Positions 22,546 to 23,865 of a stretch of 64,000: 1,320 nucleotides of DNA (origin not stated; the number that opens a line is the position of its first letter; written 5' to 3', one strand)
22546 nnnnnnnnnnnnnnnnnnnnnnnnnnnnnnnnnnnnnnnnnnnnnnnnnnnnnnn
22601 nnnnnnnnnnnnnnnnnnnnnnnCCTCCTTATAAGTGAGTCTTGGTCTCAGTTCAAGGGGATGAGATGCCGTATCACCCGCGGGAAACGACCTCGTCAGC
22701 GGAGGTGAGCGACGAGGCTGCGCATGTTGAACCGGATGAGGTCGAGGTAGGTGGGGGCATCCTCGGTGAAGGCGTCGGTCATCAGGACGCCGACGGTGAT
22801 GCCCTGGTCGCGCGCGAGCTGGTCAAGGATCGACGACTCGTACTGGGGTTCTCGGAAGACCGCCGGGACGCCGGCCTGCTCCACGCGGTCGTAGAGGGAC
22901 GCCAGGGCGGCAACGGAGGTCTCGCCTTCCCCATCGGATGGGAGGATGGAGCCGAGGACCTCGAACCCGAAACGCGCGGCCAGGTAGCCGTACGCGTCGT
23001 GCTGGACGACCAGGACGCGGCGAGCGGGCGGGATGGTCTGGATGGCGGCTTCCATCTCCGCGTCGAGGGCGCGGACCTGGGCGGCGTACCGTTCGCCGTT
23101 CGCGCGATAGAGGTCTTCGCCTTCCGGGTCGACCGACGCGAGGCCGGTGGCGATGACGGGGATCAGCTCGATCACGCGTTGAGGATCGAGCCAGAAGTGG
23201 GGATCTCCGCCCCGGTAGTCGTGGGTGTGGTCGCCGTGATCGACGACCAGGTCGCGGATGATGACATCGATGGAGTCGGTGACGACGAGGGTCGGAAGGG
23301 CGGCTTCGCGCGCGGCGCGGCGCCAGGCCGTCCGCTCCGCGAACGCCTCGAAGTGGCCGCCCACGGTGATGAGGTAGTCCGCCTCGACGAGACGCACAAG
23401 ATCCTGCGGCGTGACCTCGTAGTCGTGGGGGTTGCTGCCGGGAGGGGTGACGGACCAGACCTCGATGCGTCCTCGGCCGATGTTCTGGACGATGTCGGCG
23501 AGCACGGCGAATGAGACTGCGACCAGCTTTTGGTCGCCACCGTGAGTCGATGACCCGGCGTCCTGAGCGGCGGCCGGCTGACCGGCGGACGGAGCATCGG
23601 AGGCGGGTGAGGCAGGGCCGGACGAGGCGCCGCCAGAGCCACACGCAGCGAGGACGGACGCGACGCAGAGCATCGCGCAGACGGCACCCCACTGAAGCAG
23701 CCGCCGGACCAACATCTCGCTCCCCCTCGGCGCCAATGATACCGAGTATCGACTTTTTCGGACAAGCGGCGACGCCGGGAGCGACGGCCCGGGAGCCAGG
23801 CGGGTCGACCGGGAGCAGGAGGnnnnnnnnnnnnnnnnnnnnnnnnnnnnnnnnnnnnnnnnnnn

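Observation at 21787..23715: Candidate zinc-scavenging pair: orphan ZnuA-like binding lipoprotein directly upstream of a secreted poly-histidine-motif repeat protein (AdcAII-Pht-like arrangement)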

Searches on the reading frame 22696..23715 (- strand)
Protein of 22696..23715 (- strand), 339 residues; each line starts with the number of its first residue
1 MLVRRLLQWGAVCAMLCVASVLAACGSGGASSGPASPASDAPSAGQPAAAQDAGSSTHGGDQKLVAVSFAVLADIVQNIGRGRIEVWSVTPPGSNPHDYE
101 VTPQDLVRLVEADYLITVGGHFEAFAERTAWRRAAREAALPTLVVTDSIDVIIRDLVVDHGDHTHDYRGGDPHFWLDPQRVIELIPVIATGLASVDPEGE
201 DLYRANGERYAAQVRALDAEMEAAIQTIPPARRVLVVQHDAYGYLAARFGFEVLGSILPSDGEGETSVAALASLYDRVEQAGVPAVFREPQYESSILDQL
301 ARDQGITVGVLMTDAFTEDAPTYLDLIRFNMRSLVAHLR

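Call 3: search_protein_families(library=pfam, proteins=[window:22696-23715:-], max_evalue=0.01)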
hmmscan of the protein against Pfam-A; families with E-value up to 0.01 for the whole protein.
window:22696-23715:- (339 aa): 1 family
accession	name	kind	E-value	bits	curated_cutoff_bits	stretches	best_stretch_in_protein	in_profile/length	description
PF01297.22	ZnuA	-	5.3e-68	229.8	29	1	65-335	1-261/263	Zinc-uptake complex component A periplasmic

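Call 4: search_protein_families(library=ncbifam, proteins=[window:22696-23715:-], max_evalue=0.01)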
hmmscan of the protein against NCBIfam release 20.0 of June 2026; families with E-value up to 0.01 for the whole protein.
window:22696-23715:- (339 aa): 8 families
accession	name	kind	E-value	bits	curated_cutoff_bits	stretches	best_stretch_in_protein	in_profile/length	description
NF040870.1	AztC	equivalog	1.3e-64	218.3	350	1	65-336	1-275/277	zinc ABC transporter substrate-binding protein AztC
NF053842.1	MnTportMntCDein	equivalog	1.2e-44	152.6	400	1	65-335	8-279/281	manganese ABC transporter substrate-binding protein MntC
TIGR03772.1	anch_rpt_subst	equivalog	2.3e-42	145.3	350.45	2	162-336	310-483/486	anchored repeat ABC transporter, substrate-binding protein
NF053703.1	Mn_SBP_EfaA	exception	1.8e-28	99.6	485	1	59-334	31-305/310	Mn/Fe ABC transporter substrate-binding lipoprotein EfaA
NF040928.1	ABC_lipo_SloC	subfamily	6.6e-26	91.1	525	1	57-334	22-298/304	metal ABC transporter substrate-binding lipoprotein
NF047355.1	ABC_bind_Mn_Staph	exception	8.7e-23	81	500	1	51-251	20-218/309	manganese ABC transporter substrate-binding lipoprotein MntC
NF007091.2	PRK09545.1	equivalog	2.8e-22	79.3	268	2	159-311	138-287/318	zinc ABC transporter substrate-binding protein ZnuA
NF033605.1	Zn_bnd_ABC_AdcA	exception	3e-19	69.4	700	1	51-289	23-267/517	zinc ABC transporter substrate-binding lipoprotein AdcA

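Call 10: find_related_loci(query=window:22696-23715:-, collection=genome_contigs, flank=10000)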
Query window:22696-23715:- (339 aa) in genome_contigs; peptide patterns used: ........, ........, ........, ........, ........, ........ (x = any residue, [..] = any of these).
418 stretches matched a pattern; 338 encode a relative of the query (tblastn E <= 1e-3); the best 80 are kept; 80 distinct loci.
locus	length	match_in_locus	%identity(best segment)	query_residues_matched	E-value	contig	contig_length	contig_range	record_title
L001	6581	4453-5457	60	9-338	2e-129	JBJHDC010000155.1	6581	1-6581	MAG: Dehalococcoidia bacterium isolate SF2967_J5348.concoct.109 NODE_11620_length_6581_cov_1.193988, whole genome shotgu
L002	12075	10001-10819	49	65-338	4e-86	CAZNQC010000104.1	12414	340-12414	MAG TPA_asm: uncultured Sphaerobacteraceae bacterium isolate SRP344714_co1_164 genome assembly, contig: NODE_9274_length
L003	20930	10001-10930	43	20-338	1e-81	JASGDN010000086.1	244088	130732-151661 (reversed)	MAG: Thermomicrobiales bacterium isolate 4M006 JMF-2106-05-0004.bin.6_87, whole genome shotgun sequence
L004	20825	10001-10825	46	64-338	3e-78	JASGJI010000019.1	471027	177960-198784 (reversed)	MAG: Thermomicrobiales bacterium isolate 5N436 JMF-2111-06-0005.ont.bin.436_18, whole genome shotgun sequence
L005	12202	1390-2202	47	65-336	1e-72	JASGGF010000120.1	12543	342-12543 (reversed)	MAG: Thermomicrobiales bacterium isolate 5H213 JMF-2111-06-0005.hyb.bin.213_119, whole genome shotgun sequence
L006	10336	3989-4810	43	65-339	6e-71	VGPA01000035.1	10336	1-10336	MAG: Chloroflexi bacterium isolate K_Offshore_80m_m2_157 K_Offshore_80m_m2_157_Ga0194132_10012822, whole genome shotgun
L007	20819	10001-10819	47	65-338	6e-70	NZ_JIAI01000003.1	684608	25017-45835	Pseudonocardia acaciae DSM 45401 N912DRAFT_scaffold00003.3_C, whole genome shotgun sequence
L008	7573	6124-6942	42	65-338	3e-64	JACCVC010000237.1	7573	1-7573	MAG: Chloroflexia bacterium isolate MGR_bin116 SD2897-2912_k127_3478595, whole genome shotgun sequence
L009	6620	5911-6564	48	64-281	5e-64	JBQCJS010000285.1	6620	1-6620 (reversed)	MAG: Thermomicrobiales bacterium isolate bin998 k127_6291942, whole genome shotgun sequence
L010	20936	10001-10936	36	11-339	2e-54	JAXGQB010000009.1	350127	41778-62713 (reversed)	MAG: Anaerolineae bacterium isolate AnMBR.bin316 bin316_9, whole genome shotgun sequence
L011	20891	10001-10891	38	46-339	1e-53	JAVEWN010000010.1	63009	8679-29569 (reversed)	MAG: Anaerolineales bacterium isolate BF4_147 NODE_1284_length_63009_cov_6.966938_Biofilm4, whole genome shotgun sequenc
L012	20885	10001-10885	36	39-339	2e-53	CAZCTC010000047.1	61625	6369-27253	MAG TPA_asm: uncultured Anaerolineales bacterium isolate binchicken_co20_433 genome assembly, contig: NODE_1193_length_6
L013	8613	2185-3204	32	12-338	4e-53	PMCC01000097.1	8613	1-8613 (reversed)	MAG: Actinomycetota bacterium isolate fen_731 73.20120700_E3M.220_contig_944177, whole genome shotgun sequence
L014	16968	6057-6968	36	43-339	7e-53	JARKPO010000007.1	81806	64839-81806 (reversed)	MAG: Levilinea sp. isolate D180_maxbin.003 k141_1001, whole genome shotgun sequence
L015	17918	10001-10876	36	47-339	4e-52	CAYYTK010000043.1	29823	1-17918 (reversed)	MAG TPA_asm: uncultured Anaerolineales bacterium isolate binchicken_co66_292 genome assembly, contig: NODE_2598_length_2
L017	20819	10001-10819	47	65-338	4e-81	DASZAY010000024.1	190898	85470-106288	MAG TPA_asm: Thermomicrobiales bacterium isolate SMAG_U6400 k141_13955, whole genome shotgun sequence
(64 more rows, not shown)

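Call 18: search_protein_families(library=ncbifam, proteins=[L007:10844-12115:+, L002:8287-9714:+, L017:10832-12322:+, L006:2493-3863:+, L001:2892-4016:+, L001:4051-4302:+, L001:5610-6110:+, L001:4393-5463:+, L002:10826-11833:+], max_evalue=0.001)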
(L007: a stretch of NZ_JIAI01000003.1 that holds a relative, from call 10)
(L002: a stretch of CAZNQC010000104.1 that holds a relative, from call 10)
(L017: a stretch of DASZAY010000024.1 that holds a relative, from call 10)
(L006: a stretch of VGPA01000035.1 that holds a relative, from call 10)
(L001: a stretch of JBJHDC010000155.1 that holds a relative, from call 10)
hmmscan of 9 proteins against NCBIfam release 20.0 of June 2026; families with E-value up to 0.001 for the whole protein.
L007:10844-12115:+ (423 aa): 1 family
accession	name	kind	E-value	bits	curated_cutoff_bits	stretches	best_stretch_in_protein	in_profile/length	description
NF038015.2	AztD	exception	7.4e-62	209.1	400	1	59-415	1-355/356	zinc metallochaperone AztD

L002:8287-9714:+ (475 aa): 0 families

L017:10832-12322:+ (496 aa): 0 families

L006:2493-3863:+ (456 aa): 1 family
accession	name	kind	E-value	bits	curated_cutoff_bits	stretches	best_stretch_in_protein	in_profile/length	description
TIGR02276.1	beta_rpt_yvtn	repeat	0.00025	21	27.85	1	400-431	1-32/42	beta-propeller repeat protein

L001:2892-4016:+ (374 aa): 6 families
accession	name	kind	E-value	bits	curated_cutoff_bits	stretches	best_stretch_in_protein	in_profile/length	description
TIGR00101.1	ureG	equivalog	2e-70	236.7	204.2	1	6-198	2-192/199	urease accessory protein UreG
TIGR00073.1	hypB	equivalog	1.6e-15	57.2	121.2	1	12-200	37-213/217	hydrogenase nickel incorporation protein HypB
TIGR00750.1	lao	equivalog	2.1e-07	30.4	240.75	1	3-42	32-71/300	methylmalonyl Co-A mutase-associated GTPase MeaB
NF006958.0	PRK09435.1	equivalog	6.7e-06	25.3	329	0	3-42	55-94/333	methylmalonyl Co-A mutase-associated GTPase MeaB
NF006746.0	PRK09270.1-5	subfamily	0.00013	21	250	1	4-56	20-72/210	nucleoside/nucleotide kinase family protein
NF006744.0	PRK09270.1-3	equivalog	0.00046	19.7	281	0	6-57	24-76/213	nucleoside/nucleotide kinase family protein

L001:4051-4302:+ (83 aa): 0 families

L001:5610-6110:+ (166 aa): 0 families

L001:4393-5463:+ (356 aa): 8 families
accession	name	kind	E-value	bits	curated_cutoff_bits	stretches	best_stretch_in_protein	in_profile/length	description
NF040870.1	AztC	equivalog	2.5e-66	224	350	1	82-354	1-276/277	zinc ABC transporter substrate-binding protein AztC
NF053842.1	MnTportMntCDein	equivalog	1e-45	156.2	400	1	77-352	3-279/281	manganese ABC transporter substrate-binding protein MntC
TIGR03772.1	anch_rpt_subst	equivalog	2.8e-41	141.7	350.45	2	178-356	309-486/486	anchored repeat ABC transporter, substrate-binding protein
NF053703.1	Mn_SBP_EfaA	exception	2.7e-29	102.3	485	1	73-353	29-307/310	Mn/Fe ABC transporter substrate-binding lipoprotein EfaA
NF007091.2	PRK09545.1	equivalog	3.6e-27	95.4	268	1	82-348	27-309/318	zinc ABC transporter substrate-binding protein ZnuA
NF040928.1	ABC_lipo_SloC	subfamily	9.1e-24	84.1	525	1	75-354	23-301/304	metal ABC transporter substrate-binding lipoprotein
NF047355.1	ABC_bind_Mn_Staph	exception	1.1e-19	70.9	500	1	76-269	29-219/309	manganese ABC transporter substrate-binding lipoprotein MntC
NF033605.1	Zn_bnd_ABC_AdcA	exception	4.3e-19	68.9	700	1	77-317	32-278/517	zinc ABC transporter substrate-binding lipoprotein AdcA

L002:10826-11833:+ (335 aa): 4 families
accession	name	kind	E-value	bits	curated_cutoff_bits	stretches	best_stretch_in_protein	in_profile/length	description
TIGR00350.1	lytR_cpsA_psr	domain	1e-25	90.8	62.3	1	98-250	3-150/152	LCP family glycopolymer transferase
NF006897.1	PRK09379.1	equivalog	7.1e-20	71.4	441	1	82-276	62-244/298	polyisoprenyl-teichoic acid--peptidoglycan teichoic acid transferase TagU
NF051849.1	LCP_trans_Cps2A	equivalog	1.2e-17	64.3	650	1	98-283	241-418/477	LCP family glycopolymer transferase CpsA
NF047591.1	ligase_LytR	equivalog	1.2e-11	44.6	450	1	85-276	67-261/336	glycopolymer--peptidoglycan transferase LytR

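Call 36: search_solved_structures(query=window:22696-23715:-, max_evalue=1e-10, show_alignments=3)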
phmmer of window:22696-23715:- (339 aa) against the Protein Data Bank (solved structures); distinct sequences matched with E-value up to 1e-10: 51.
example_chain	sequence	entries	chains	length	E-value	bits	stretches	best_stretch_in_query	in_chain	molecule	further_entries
4irm_A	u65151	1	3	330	4.7e-33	118.1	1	10-334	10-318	Mn transporter; MntC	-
1xvl_A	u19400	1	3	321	1.2e-31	113.5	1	37-334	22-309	Mn transporter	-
3ujp_A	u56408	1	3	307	1.5e-31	113.2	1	38-334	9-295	Mn transporter subunit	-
5w56_A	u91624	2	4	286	1.8e-30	109.6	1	65-337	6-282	Periplasmic solute binding protein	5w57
5kzj_A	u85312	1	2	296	5.6e-30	108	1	65-337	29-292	Periplasmic solute binding protein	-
6q1c_A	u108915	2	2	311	3.8e-29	105.2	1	63-332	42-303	Periplasmic chelated iron-binding protein YfeA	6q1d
5uxs_A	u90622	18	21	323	4.3e-29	105.1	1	63-332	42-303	Periplasmic chelated iron-binding protein YfeA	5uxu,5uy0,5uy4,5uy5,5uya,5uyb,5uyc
6xpn_B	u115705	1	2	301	1.3e-27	100.2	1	65-337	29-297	Periplasmic solute binding protein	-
5hx7_A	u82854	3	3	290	7.8e-27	97.7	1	61-333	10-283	Manganese-binding lipoprotein MntA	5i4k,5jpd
1psz_A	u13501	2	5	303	9.9e-26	94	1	52-334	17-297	PROTEIN (SURFACE ANTIGEN PSAA) | MANGANESE ABC TRANSPORTER SUBSTRATE-BINDING LIPOPROTEIN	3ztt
4utp_A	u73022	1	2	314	1.3e-25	93.6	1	54-334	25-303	MANGANESE ABC TRANSPORTER SUBSTRATE-BINDING LIPOPROTEIN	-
4uto_A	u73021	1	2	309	5.8e-25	91.5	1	54-334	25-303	MANGANESE ABC TRANSPORTER SUBSTRATE-BINDING LIPOPROTEIN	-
5z35_A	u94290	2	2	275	9.8e-25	90.8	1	62-335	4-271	Periplasmic solute binding protein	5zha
4cl2_A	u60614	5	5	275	1.2e-24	90.5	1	62-335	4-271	PERIPLASMIC SOLUTE BINDING PROTEIN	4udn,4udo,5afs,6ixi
5z2j_A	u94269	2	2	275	1.2e-24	90.5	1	62-335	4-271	Periplasmic solute binding protein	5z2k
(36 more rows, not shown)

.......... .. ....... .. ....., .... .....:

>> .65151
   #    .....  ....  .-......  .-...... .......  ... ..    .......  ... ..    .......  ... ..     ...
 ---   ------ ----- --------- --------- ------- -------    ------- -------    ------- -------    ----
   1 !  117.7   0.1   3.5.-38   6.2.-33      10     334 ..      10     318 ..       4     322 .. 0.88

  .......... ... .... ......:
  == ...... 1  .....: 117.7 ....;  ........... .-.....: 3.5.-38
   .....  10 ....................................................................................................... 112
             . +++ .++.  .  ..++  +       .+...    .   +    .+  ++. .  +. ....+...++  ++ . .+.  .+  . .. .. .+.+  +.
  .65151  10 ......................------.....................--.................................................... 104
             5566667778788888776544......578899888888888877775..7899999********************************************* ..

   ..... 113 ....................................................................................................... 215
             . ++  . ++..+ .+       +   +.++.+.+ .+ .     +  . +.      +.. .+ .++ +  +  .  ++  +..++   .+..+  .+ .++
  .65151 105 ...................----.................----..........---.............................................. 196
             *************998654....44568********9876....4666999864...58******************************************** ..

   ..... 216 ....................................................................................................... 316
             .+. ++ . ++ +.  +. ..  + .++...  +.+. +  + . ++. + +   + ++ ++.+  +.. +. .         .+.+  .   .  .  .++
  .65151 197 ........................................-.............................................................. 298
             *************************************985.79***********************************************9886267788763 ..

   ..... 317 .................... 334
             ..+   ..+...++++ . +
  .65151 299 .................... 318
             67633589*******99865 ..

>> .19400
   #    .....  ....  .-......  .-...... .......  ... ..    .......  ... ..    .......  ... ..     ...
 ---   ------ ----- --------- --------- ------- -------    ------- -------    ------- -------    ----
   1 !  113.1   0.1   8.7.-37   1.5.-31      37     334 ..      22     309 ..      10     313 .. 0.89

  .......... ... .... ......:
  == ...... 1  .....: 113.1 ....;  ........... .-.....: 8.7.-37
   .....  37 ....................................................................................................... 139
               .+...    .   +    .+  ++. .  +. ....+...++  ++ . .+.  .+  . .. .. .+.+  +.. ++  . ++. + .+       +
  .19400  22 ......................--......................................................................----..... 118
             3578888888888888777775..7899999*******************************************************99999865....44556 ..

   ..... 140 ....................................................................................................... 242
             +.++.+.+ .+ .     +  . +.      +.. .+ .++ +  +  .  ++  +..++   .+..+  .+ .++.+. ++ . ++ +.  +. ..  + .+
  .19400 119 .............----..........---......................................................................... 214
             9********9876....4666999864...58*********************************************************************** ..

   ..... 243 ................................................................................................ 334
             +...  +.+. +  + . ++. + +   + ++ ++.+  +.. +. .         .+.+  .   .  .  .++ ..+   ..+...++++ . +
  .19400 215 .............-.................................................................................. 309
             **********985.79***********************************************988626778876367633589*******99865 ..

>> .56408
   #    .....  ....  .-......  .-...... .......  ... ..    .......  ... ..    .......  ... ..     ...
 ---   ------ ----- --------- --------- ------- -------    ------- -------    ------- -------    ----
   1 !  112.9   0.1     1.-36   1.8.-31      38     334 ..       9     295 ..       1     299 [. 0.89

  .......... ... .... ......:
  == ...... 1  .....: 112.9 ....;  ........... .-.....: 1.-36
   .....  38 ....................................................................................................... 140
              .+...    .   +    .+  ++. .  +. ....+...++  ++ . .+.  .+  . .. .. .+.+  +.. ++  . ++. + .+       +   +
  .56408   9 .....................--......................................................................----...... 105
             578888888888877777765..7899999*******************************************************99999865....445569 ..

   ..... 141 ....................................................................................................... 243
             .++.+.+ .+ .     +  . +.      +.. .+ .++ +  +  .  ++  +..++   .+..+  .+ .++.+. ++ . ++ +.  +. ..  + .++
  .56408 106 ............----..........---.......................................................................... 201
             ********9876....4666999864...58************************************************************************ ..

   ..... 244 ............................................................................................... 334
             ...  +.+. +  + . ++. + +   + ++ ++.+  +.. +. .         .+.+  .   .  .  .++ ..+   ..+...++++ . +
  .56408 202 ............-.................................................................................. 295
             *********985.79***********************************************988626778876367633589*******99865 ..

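Call 83: search_protein_families(library=pfam, proteins=[L007:10844-12115:+, L002:8287-9714:+, L017:10832-12322:+, L006:2493-3863:+, L008:4593-5957:+], max_evalue=0.01)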
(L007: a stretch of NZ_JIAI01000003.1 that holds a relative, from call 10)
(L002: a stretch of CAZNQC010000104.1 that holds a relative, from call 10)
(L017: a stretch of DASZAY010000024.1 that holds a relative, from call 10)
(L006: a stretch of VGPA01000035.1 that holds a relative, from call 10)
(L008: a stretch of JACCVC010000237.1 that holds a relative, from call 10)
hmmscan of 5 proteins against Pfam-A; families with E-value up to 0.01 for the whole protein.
L007:10844-12115:+ (423 aa): 1 family
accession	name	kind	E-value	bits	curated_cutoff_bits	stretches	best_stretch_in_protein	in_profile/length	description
PF13360.13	PQQ_2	-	0.00067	19.8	27.6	1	318-385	25-83/233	Outer membrane protein assembly factor BamB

L002:8287-9714:+ (475 aa): 0 families

L017:10832-12322:+ (496 aa): 0 families

L006:2493-3863:+ (456 aa): 0 families

L008:4593-5957:+ (454 aa): 0 families
